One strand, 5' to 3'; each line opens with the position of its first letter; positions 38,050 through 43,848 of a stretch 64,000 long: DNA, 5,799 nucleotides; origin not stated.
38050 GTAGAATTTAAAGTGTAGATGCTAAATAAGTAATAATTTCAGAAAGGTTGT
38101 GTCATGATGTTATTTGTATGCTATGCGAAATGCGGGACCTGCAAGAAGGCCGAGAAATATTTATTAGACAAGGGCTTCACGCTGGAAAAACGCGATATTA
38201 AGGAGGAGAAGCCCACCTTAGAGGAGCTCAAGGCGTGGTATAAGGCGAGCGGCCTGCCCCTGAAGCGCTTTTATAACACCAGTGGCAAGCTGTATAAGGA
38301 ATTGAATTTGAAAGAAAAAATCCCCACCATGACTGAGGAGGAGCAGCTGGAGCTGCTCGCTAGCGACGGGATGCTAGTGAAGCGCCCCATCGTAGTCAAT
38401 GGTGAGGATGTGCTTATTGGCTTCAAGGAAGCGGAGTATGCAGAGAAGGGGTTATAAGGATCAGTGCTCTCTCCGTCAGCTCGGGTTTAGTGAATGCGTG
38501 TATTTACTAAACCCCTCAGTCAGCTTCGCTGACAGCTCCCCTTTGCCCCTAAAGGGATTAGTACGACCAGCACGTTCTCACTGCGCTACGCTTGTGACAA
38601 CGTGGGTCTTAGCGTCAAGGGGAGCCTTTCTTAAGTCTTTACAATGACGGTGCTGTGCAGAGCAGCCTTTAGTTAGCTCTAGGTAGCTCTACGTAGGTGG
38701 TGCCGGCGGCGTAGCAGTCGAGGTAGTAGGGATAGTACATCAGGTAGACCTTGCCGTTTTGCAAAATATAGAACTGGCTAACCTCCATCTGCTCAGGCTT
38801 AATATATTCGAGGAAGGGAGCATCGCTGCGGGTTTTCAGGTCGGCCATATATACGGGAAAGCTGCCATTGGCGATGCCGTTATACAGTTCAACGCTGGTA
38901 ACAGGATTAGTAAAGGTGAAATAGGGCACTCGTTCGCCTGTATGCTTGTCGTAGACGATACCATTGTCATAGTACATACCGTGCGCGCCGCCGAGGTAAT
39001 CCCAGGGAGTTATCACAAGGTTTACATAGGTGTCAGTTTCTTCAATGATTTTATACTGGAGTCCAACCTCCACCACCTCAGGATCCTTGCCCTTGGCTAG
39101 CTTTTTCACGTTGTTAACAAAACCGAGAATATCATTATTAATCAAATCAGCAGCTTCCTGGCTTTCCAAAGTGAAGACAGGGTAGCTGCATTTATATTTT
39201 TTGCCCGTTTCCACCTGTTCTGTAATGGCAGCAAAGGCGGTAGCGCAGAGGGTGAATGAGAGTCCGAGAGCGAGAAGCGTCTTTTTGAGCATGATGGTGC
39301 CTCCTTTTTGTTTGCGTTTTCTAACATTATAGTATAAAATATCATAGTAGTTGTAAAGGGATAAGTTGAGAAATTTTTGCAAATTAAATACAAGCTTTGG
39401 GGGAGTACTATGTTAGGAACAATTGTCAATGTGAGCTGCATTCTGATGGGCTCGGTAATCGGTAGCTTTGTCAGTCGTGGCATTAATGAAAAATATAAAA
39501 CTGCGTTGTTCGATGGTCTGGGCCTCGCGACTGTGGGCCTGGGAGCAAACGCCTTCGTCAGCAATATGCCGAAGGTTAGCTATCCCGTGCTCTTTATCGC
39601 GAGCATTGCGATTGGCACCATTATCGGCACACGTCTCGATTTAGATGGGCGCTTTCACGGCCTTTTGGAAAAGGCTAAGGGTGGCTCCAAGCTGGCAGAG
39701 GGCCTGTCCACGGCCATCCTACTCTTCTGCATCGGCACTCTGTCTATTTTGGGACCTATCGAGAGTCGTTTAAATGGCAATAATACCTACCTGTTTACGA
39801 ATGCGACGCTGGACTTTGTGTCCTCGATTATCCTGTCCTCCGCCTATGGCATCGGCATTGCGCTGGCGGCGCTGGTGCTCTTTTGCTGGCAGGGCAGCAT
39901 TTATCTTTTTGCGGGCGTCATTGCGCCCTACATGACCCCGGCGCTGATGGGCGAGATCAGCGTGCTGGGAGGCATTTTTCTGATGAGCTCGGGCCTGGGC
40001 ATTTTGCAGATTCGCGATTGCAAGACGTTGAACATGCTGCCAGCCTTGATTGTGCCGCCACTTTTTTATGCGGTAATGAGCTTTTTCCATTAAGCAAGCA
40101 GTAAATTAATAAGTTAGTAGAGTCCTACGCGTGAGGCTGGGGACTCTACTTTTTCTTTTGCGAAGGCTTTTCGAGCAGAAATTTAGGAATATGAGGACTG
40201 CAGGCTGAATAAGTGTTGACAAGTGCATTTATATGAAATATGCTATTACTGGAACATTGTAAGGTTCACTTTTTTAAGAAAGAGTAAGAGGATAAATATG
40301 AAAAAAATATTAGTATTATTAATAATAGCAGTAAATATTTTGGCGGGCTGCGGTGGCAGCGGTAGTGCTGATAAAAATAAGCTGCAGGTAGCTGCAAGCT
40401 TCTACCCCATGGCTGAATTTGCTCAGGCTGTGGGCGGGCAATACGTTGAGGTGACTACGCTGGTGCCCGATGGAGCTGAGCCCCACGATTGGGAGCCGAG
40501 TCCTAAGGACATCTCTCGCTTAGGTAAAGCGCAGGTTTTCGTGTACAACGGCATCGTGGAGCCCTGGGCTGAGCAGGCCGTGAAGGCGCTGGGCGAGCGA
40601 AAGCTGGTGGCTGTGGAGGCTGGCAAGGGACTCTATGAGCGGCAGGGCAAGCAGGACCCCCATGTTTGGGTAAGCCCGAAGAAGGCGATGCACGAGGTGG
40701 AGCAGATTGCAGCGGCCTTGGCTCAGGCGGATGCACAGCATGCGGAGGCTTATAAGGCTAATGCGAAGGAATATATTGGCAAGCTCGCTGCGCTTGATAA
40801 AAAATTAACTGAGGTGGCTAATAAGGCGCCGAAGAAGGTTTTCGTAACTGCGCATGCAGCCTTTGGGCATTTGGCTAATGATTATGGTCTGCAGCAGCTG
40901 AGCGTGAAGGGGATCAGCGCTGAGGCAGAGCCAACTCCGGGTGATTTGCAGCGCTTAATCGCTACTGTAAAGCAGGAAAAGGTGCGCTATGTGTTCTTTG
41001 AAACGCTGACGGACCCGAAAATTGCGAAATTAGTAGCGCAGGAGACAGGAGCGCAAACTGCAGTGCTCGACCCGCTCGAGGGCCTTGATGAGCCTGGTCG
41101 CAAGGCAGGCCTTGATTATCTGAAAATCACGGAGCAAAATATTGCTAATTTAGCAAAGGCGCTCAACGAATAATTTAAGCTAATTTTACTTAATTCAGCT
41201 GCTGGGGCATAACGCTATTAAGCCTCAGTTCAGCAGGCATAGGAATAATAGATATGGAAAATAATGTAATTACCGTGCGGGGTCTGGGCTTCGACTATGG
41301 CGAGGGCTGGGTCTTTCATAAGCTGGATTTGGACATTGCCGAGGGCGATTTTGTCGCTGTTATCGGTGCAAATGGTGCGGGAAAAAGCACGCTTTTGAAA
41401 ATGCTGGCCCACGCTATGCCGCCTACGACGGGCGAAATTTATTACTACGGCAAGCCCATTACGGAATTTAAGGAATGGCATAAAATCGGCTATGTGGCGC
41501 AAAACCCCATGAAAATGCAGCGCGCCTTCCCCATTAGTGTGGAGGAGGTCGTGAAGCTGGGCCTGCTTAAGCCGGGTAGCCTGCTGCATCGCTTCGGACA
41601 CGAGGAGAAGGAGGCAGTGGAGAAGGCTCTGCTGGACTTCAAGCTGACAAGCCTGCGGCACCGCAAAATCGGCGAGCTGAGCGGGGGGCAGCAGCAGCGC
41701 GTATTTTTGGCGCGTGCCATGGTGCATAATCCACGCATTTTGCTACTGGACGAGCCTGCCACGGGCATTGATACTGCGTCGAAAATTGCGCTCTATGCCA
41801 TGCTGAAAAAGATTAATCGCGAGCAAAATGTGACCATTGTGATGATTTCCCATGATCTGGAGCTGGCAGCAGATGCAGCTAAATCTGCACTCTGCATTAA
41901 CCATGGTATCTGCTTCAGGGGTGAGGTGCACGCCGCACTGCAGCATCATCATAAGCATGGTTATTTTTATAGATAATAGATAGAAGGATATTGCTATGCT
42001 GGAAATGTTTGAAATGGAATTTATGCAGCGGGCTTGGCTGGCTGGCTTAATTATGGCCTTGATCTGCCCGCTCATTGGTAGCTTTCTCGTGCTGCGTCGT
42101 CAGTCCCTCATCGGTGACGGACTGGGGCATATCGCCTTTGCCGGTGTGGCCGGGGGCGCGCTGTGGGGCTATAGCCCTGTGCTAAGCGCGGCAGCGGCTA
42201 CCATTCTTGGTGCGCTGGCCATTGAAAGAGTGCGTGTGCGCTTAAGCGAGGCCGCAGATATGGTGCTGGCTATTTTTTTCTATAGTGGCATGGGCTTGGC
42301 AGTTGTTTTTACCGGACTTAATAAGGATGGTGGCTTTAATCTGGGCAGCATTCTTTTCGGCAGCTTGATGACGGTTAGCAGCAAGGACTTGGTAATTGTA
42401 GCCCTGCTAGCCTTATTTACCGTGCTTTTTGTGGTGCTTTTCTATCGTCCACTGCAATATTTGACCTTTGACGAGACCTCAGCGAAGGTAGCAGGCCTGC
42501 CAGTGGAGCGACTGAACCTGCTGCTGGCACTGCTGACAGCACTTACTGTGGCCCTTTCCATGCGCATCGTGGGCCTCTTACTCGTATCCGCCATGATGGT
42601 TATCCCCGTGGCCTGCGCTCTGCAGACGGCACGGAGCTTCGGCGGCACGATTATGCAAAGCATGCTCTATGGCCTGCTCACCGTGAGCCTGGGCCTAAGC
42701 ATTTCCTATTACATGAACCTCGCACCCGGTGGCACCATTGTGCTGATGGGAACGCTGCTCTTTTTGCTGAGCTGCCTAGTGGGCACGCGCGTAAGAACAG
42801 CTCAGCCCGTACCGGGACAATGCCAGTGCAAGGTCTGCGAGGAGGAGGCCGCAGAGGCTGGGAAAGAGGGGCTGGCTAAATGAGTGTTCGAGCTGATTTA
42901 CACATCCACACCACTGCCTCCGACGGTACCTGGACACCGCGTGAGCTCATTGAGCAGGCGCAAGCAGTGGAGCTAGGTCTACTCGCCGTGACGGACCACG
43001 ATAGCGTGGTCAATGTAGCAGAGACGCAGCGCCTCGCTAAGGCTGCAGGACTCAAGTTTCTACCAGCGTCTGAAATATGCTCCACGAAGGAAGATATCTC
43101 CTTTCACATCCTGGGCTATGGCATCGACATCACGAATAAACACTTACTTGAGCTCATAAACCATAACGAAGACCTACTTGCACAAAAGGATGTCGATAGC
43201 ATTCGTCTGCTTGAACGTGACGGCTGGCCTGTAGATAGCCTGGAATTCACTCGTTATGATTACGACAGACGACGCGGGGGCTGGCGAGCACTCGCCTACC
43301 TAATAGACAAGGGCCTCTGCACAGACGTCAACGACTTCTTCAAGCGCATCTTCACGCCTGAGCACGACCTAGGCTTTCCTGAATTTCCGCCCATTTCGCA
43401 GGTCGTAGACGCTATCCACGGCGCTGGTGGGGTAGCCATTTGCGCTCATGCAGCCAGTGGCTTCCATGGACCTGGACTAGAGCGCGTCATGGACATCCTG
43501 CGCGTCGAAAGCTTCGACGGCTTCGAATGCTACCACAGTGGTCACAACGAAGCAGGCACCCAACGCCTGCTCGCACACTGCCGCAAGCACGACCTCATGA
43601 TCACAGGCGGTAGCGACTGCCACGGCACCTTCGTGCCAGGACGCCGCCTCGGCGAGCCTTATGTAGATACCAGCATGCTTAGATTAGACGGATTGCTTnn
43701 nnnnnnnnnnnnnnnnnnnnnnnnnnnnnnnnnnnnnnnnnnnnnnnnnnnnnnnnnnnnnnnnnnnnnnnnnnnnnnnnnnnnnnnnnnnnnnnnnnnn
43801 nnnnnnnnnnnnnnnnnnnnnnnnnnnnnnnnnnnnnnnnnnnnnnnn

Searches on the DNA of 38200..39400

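Call 55: search_rna_families(source=window, start=38200, end=39400, threshold=evalue, max_evalue=0.1)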
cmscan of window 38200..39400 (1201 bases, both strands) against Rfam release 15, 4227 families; matches with E-value up to 0.1: 0.
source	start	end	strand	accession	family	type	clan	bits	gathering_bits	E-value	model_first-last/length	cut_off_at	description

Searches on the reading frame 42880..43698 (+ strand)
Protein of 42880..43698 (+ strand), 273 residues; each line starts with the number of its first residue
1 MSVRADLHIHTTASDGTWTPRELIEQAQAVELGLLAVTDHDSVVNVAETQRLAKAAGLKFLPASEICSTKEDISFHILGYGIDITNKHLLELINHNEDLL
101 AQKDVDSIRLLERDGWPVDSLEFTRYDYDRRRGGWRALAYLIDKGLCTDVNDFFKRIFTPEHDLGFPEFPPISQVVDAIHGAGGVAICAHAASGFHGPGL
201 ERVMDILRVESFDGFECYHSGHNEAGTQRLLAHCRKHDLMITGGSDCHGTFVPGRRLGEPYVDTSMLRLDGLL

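Call 67: search_protein_families(library=pfam, proteins=[window:42880-43698:+], max_evalue=0.00001)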
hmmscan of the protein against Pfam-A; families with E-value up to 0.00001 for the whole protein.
window:42880-43698:+ (273 aa): 1 family
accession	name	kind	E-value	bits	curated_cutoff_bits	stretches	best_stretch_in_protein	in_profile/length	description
PF02811.25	PHP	-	1.4e-08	35.7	26.4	1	6-95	1-81/164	PHP domain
